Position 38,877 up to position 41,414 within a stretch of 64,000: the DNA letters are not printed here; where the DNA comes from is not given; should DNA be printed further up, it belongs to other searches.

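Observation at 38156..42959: N-glycosylation-like module: polyprenyl-P glycosyltransferase + AglB/PglB-type oligosaccharyltransferase + geranylgeranyl-reductase-family flavoprotein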

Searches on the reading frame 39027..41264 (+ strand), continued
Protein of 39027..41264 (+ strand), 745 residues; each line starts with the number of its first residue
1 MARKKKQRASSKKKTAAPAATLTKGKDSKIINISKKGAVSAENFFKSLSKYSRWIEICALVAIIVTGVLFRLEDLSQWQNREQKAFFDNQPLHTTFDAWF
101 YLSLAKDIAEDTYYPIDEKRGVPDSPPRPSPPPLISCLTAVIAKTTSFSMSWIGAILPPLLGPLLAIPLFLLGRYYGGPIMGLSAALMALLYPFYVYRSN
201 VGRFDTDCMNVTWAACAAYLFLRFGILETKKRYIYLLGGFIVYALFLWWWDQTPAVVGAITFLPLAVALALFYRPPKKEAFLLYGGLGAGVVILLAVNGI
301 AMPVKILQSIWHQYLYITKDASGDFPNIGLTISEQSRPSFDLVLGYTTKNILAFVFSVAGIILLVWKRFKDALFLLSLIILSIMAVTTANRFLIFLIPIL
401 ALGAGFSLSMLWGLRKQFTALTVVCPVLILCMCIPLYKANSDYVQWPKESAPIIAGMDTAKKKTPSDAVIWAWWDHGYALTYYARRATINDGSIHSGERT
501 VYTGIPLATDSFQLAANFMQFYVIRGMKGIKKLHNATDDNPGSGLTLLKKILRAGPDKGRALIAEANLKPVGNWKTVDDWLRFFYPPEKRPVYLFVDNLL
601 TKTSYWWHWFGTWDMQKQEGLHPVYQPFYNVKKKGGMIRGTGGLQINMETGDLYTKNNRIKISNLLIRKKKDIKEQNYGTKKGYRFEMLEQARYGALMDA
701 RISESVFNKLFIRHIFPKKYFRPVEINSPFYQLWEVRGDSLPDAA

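Call 44: search_protein_families(library=ncbifam, proteins=[L003:14616-15527:+, L002:3628-3984:+, L002:2653-3588:+, L010:7349-8536:-, L058:13112-14023:+], max_evalue=0.00001)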
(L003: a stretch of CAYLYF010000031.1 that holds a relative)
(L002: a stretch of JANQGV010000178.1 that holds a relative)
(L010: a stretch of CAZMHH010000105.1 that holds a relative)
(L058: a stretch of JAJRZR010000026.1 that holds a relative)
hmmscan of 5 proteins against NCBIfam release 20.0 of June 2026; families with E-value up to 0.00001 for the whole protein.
L003:14616-15527:+ (303 aa): 7 families
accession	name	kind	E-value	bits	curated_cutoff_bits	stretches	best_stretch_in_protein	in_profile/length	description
NF008977.0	PRK12324.1-2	equivalog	3.8e-86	289.1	234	1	18-301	6-288/297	decaprenyl-phosphate phosphoribosyltransferase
NF008978.0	PRK12324.1-4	equivalog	1.7e-63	214.5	207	1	13-302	31-321/322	decaprenyl-phosphate phosphoribosyltransferase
NF006088.0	PRK08238.1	equivalog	4.8e-54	183.8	351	1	16-295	194-475/482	UbiA family prenyltransferase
NF008976.0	PRK12324.1-1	equivalog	1.1e-42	146.5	474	1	11-298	15-301/306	decaprenyl-phosphate phosphoribosyltransferase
NF009523.0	PRK12884.1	equivalog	1.3e-12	47.5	269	1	41-183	28-166/279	prenyltransferase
TIGR01473.1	cyoE_ctaB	equivalog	2.3e-08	34.1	210.3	1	36-169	23-156/281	heme o synthase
TIGR01474.1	ubiA_proteo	equivalog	1.4e-06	28.1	275.45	1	18-180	5-173/282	4-hydroxybenzoate octaprenyltransferase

L002:3628-3984:+ (118 aa): 8 families
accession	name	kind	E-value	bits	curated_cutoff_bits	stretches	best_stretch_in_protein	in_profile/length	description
NF002816.2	PRK02971.1-2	equivalog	1.3e-11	45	99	1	9-117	4-117/120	4-amino-4-deoxy-L-arabinose-phosphoundecaprenol flippase subunit ArnF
NF007087.1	PRK09541.1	subfamily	2.6e-08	34.3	162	1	50-116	35-101/110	EmrE family multidrug efflux SMR transporter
NF051482.1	EbrB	exception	4e-08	33.9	160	1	50-116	35-101/105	SMR family multidrug efflux transporter EbrB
NF042984.1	SMR_efflux_EmrE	exception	5.8e-08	33.1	226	1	50-116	35-101/110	multidrug efflux SMR transporter EmrE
NF011625.2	PRK15051.1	equivalog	7.7e-07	29.3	92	1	16-115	7-106/111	4-amino-4-deoxy-L-arabinose-phosphoundecaprenol flippase subunit ArnE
TIGR03340.1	phn_DUF6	hypoth_equivalog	4.5e-06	26.5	288.15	1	68-117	86-134/281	phosphonate utilization associated putative membrane protein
NF007934.1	PRK10650.1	equivalog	5.1e-06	26.9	103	0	9-116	13-106/109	multidrug/spermidine efflux SMR transporter subunit MdtI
NF000279.1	qac_SMR_H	exception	5.7e-06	26.6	205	1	50-116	34-100/107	quaternary ammonium compound efflux SMR transporter QacH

L002:2653-3588:+ (311 aa): 0 families

L010:7349-8536:- (395 aa): 38 families (the best 25 are shown)
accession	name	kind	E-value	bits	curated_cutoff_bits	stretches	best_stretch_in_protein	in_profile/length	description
TIGR03999.1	thiol_BshA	equivalog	4.8e-40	137.6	273.7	1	111-393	82-372/375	N-acetyl-alpha-D-glucosaminyl L-malate synthase BshA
NF041876.1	EPS_EpsE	equivalog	3.6e-34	118.6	400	1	171-381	163-383/389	exopolysaccharide biosynthesis GT4 family glycosyltransferase EpsE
TIGR04063.1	stp3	hypoth_equivalog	1.4e-33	116.3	442.05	1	153-392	141-393/397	TIGR04063 family PEP-CTERM/XrtA system glycosyltransferase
NF047684.1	TeichurnBiosyTuaC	equivalog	3.5e-28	98.6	550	1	114-380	109-375/391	teichuronic acid biosynthesis protein TuaC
NF038229.1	Glyco4_Geo_Pelo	equivalog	4.3e-27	95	400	1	138-393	78-335/338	GPMC system family 4 glycosyltransferase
TIGR02149.1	glgA_Coryne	subfamily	8.3e-27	94.3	302.4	1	165-390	140-386/391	glycogen synthase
TIGR03088.1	stp2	hypoth_equivalog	4.7e-26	91.7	409.05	1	145-392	110-371/374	TIGR03088 family PEP-CTERM/XrtA system glycosyltransferase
TIGR03449.1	mycothiol_MshA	equivalog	8.4e-25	87.5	462.5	1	165-393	160-402/406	D-inositol-3-phosphate glycosyltransferase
NF047880.1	glyco_SdgA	exception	1.1e-23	83.6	800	1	136-379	235-476/488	serine-aspartate repeat adhesin O-glycosyltransferase SdgA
TIGR04157.1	glyco_rSAM_CFB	subfamily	1.5e-23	83.4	400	1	166-390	166-405/406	TIGR04157 family glycosyltransferase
NF050063.1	ProtGlycPglJ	equivalog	1.5e-22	80.3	500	1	157-384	132-356/363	N-acetylgalactosamine-N,N'-diacetylbacillosaminyl-diphospho-undecaprenol 4-alpha-N-acetylgalactosaminyltransferase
TIGR04047.1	MSMEG_0565_glyc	hypoth_equivalog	1.5e-22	80.2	259.85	1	167-385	136-365/373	MSMEG_0565 family glycosyltransferase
NF007396.0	PRK09922.1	equivalog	2.6e-22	79.2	385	1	167-360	133-327/361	lipopolysaccharide 1,6-galactosyltransferase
NF046085.1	XrtY_assoc_Gly1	equivalog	3.9e-20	72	400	1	172-393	163-383/387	XrtY-associated glycosyltransferase XYAG1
NF038295.1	EPS_HpsP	equivalog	6.2e-20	71.5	550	1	195-386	179-379/388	hormogonium polysaccharide biosynthesis glycosyltransferase HpsP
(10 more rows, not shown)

L058:13112-14023:+ (303 aa): 4 families
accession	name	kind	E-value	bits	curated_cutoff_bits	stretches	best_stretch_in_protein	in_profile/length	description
TIGR03965.1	mycofact_glyco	equivalog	3.5e-19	69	280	1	14-231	73-289/467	mycofactocin biosynthesis glycosyltransferase MftF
NF041875.1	EPS_EpsD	equivalog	7.9e-18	64.9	370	2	18-109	2-94/325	exopolysaccharide biosynthesis glycosyltransferase EpsD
NF038299.1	EPS_HpsN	equivalog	1.7e-08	33.8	425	0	17-109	3-96/317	hormogonium polysaccharide biosynthesis glycosyltransferase HpsN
NF041394.1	GtaseAglG_Halo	equivalog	2.4e-06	27.1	440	1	16-117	2-104/304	glucosyl-dolichyl phosphate glucuronosyltransferase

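Call 52: search_protein_representatives(alignment_id=A1)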
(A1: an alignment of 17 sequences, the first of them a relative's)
Query: 17 sequences, 738 profile positions. Proteins with E-value up to 0.001 (for the whole library): 3403; up to 1e-10: 2091; up to 1e-30: 658. The best 150 are listed.
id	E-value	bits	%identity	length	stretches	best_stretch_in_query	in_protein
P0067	0.0e+00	1079.2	-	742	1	1-735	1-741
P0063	7.5e-287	969.8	-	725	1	34-734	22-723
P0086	1.1e-270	916.3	-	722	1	41-736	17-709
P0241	1.5e-269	912.6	-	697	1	47-736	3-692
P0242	2.2e-265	898.8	-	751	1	28-736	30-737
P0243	2.5e-255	865.6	-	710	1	39-736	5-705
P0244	5.7e-255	864.4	-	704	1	42-735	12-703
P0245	2.5e-254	862.3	-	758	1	43-734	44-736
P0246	9.1e-254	860.4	-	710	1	43-734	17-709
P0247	3.2e-247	838.8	-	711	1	46-736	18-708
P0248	2.4e-246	835.9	-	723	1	44-734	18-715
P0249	1.0e-245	833.9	-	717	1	48-733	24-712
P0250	6.0e-245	831.3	-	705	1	39-735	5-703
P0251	3.3e-243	825.5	-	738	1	34-733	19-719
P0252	1.4e-240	816.9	-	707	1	42-736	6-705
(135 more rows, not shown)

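Call 60: search_solved_structures(query=A1, max_evalue=0.01, show_alignments=1)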
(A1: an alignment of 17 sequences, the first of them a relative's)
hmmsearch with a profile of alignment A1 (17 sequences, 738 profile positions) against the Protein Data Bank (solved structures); distinct sequences matched with E-value up to 0.01: 8.
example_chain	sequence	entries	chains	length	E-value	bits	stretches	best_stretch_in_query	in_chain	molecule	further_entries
5ogl_A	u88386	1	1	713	1.1e-36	129.5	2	261-719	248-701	Undecaprenyl-diphosphooligosaccharide--protein glycotransferase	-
6gxc_A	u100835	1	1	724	1.1e-36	129.4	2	261-529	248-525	Undecaprenyl-diphosphooligosaccharide--protein glycotransferase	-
3rce_A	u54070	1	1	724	2.7e-36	128.2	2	262-719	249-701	Oligosaccharide transferase to N-glycosylate proteins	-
3aag_A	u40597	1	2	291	1.6e-07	33.1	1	450-516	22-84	General glycosylation pathway protein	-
6ftj_5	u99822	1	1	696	0.0017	19.7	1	451-489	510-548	Dolichyl-diphosphooligosaccharide--protein glycosyltransferase subunit STT3A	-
6s7o_A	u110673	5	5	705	0.0017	19.7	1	451-489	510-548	Dolichyl-diphosphooligosaccharide--protein glycosyltransferase subunit STT3A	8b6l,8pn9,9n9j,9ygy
6ftg_5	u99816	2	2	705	0.0017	19.7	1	451-489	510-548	Dolichyl-diphosphooligosaccharide--protein glycosyltransferase subunit STT3A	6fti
8i9p_Lh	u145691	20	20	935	0.0056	18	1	402-489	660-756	dolichyl-diphosphooligosaccharide--protein glycotransferase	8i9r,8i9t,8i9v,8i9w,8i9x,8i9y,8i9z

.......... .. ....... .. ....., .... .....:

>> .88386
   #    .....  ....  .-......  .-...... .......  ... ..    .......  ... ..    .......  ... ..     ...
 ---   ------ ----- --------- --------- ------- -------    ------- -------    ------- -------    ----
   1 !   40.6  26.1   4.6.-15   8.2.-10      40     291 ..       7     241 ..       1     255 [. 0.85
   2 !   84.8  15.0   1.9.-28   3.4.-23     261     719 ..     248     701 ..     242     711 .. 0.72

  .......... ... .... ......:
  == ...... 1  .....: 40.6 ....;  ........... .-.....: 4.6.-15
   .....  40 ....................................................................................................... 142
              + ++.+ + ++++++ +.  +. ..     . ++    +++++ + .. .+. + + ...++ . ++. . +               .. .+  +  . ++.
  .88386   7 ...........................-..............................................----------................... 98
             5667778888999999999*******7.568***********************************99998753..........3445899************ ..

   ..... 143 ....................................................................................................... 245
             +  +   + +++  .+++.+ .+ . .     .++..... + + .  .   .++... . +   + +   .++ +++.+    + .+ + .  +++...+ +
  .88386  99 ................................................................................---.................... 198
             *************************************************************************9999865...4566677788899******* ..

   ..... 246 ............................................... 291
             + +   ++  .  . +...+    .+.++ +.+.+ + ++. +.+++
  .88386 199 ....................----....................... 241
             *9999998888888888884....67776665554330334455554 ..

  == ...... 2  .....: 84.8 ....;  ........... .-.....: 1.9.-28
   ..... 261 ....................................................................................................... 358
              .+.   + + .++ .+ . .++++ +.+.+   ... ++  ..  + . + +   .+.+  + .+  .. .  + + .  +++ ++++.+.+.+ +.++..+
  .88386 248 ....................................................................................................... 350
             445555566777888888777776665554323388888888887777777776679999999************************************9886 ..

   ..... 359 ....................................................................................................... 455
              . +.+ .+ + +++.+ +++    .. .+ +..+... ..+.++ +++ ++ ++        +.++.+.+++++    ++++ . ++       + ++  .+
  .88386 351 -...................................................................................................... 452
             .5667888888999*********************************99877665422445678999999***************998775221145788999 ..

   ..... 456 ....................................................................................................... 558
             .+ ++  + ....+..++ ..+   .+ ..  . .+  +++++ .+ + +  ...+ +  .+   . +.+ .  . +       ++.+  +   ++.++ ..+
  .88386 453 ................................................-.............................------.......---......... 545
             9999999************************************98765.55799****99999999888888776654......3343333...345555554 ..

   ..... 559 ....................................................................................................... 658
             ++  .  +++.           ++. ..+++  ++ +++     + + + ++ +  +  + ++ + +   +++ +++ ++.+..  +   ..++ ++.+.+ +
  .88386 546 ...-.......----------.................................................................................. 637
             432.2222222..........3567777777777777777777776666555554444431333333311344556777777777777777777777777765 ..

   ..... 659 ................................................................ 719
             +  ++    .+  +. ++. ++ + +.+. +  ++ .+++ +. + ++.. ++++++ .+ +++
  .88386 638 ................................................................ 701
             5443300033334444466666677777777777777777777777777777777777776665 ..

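Call 75: find_encoding_contigs(protein=P0106, flank=10000, max_places=1)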
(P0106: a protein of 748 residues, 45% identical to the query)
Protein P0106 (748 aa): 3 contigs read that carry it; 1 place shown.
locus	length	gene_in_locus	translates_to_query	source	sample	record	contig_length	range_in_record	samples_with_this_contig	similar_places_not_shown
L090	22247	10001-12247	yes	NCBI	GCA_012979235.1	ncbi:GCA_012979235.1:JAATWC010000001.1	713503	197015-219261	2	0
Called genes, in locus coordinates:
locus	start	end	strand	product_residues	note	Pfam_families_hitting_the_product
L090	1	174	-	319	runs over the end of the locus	PF00698:Acyl_transf_1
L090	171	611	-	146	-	PF01597:GCV_H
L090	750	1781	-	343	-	PF04055:Radical_SAM, PF06463:Mob_synth_C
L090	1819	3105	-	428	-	PF00275:EPSP_synthase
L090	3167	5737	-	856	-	PF07549:Sec_GG (faint), PF21760:SecD_1st, PF22599:SecDF_P1_head, PF02355:SecD_SecF_C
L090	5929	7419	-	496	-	PF00460:Flg_bb_rod (weak), PF22692:LlgE_F_G_D1, PF07559:FlgE_D2, PF06429:Flg_bbr_C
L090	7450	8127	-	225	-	PF03963:FlgD, PF13860:FlgD_ig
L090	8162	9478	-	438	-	PF02120:Flg_hook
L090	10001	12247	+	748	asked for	PF02516:STT3, PF21436:STT3-PglB_core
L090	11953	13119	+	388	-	PF00535:Glycos_transf_2, PF13641:Glyco_tranf_2_3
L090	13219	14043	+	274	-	PF13507:GATase_5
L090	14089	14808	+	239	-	PF00902:TatC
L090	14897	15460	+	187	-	PF02620:YceD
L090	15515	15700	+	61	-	PF01783:Ribosomal_L32p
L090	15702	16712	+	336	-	PF02504:FA_synthesis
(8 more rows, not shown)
